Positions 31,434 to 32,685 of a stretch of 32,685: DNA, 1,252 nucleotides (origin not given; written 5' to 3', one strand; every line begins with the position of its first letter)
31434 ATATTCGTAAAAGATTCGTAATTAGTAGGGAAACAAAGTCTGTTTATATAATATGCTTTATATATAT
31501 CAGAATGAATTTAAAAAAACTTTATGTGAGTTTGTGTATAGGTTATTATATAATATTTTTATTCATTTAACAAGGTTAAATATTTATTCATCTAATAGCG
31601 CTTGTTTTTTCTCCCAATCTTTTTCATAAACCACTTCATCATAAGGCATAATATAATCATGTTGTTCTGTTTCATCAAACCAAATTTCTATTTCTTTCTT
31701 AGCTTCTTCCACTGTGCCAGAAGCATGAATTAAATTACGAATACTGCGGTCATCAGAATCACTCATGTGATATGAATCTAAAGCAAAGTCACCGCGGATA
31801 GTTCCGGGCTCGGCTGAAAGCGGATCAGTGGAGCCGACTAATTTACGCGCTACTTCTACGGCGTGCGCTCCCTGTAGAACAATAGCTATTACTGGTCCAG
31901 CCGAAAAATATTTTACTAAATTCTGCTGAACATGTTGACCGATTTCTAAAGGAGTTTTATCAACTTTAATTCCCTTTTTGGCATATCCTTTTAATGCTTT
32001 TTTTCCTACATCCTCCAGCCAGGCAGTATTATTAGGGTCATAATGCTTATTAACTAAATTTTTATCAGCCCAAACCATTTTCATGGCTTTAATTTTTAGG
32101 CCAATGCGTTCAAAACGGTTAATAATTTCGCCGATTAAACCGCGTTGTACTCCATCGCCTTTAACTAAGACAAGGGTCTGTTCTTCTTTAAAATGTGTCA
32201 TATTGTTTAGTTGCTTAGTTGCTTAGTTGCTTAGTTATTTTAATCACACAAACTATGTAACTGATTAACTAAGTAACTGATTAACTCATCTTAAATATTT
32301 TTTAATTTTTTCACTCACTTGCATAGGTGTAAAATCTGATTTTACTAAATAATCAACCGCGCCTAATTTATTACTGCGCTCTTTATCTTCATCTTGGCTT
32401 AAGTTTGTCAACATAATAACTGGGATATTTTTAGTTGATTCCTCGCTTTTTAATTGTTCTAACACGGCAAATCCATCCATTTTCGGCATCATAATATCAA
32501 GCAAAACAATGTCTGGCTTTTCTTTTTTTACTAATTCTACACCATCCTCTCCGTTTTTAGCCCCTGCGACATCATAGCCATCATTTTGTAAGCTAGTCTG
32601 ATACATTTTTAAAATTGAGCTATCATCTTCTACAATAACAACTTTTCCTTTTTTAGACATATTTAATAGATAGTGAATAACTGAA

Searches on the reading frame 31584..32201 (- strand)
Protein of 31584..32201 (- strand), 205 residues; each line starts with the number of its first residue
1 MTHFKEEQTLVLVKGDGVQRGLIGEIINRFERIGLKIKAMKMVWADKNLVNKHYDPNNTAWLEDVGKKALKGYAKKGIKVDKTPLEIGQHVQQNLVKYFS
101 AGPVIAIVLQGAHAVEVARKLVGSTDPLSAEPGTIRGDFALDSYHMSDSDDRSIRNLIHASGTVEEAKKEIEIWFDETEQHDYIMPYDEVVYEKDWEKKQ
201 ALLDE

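Call 63: search_protein_families(library=pfam, proteins=[window:31584-32201:-], max_evalue=0.001)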
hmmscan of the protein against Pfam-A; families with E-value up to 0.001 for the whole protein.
window:31584-32201:- (205 aa): 1 family
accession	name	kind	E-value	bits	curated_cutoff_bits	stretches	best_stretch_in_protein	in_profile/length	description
PF00334.24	NDK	-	2.2e-39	134.9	27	2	91-179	56-134/135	Nucleoside diphosphate kinase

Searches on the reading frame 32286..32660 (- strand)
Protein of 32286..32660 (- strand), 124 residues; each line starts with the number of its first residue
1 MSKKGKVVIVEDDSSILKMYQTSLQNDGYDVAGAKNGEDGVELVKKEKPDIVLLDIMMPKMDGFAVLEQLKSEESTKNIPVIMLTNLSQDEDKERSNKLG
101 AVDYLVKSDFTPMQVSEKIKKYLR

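Call 63: search_protein_families(library=pfam, proteins=[window:32286-32660:-], max_evalue=0.001)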
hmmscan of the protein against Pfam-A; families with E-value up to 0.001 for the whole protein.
window:32286-32660:- (124 aa): 2 families
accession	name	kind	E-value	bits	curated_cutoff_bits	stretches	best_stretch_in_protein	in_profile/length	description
PF00072.30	Response_reg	-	1.4e-28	99.7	30.2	1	7-108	1-100/111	Response regulator receiver domain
PF23198.2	PDE8A_N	-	0.00042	20.7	29.6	1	10-96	17-103/147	PDE8A-like, N-terminal domain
